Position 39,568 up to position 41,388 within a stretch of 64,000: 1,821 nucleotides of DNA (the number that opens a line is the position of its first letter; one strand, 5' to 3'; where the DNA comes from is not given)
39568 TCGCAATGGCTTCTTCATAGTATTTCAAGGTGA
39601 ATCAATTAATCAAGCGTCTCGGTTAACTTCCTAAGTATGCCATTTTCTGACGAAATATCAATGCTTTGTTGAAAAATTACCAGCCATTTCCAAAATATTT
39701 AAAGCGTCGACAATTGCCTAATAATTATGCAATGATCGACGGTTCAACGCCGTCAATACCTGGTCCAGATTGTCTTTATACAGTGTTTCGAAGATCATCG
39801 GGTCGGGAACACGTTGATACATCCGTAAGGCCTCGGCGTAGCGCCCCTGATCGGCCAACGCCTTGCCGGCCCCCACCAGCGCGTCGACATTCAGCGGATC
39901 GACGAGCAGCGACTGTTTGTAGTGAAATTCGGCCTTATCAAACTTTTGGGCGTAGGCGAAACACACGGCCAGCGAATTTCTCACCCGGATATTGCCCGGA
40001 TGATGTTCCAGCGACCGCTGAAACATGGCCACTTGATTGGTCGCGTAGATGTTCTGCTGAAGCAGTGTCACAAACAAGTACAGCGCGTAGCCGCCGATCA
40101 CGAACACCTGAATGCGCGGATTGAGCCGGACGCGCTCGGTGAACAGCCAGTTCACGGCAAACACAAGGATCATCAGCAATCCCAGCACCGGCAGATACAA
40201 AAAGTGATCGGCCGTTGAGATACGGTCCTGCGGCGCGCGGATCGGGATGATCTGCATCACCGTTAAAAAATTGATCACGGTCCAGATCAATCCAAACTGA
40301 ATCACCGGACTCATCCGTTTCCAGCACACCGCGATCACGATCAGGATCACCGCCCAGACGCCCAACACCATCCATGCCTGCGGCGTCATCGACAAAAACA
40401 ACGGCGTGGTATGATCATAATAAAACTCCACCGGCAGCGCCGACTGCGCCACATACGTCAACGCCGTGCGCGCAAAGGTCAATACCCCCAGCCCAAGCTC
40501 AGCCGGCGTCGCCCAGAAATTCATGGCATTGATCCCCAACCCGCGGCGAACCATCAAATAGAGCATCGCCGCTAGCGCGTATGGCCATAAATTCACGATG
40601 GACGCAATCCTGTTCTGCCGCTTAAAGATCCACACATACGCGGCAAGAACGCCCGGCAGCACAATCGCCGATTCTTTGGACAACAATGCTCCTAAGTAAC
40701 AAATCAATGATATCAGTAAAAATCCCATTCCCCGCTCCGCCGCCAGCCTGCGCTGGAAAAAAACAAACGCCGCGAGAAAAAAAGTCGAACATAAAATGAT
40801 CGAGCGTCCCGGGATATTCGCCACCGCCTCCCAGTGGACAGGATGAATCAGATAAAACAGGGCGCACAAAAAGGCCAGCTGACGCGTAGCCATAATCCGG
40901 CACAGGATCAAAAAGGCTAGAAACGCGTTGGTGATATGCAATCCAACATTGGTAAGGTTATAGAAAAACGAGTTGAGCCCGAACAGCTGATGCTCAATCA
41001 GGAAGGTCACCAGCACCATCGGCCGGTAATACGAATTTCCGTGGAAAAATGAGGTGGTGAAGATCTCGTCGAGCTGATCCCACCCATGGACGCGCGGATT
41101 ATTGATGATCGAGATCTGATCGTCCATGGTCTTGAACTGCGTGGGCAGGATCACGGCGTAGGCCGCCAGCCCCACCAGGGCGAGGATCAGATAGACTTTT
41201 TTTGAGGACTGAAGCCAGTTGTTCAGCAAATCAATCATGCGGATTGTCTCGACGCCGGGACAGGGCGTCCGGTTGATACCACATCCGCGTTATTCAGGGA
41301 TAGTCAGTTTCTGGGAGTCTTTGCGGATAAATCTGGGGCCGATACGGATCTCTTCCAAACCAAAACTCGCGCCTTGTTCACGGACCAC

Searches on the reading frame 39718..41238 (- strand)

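Call 81: search_protein_families(library=pfam, proteins=[window:39718-41238:-], max_evalue=0.00001)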
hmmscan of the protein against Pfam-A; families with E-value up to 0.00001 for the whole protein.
window:39718-41238:- (506 aa): 6 families
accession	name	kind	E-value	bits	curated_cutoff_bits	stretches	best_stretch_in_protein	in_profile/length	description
PF00515.34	TPR_1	-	6.7e-09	35.6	27.8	0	419-448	3-32/34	Tetratricopeptide repeat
PF13424.12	TPR_12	-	1.8e-08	34.9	30.1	0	404-444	31-72/77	Tetratricopeptide repeat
PF14559.12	TPR_19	-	4.4e-08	33.8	25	0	430-479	4-53/68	Tetratricopeptide repeat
PF07719.23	TPR_2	-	6.9e-08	32.5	27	0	452-476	2-26/34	Tetratricopeptide repeat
PF13431.12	TPR_17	-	5.2e-07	29.9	24.4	0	439-471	1-33/34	Tetratricopeptide repeat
PF13432.12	TPR_16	-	1.3e-06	29.1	32.7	1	428-477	8-57/65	Tetratricopeptide repeat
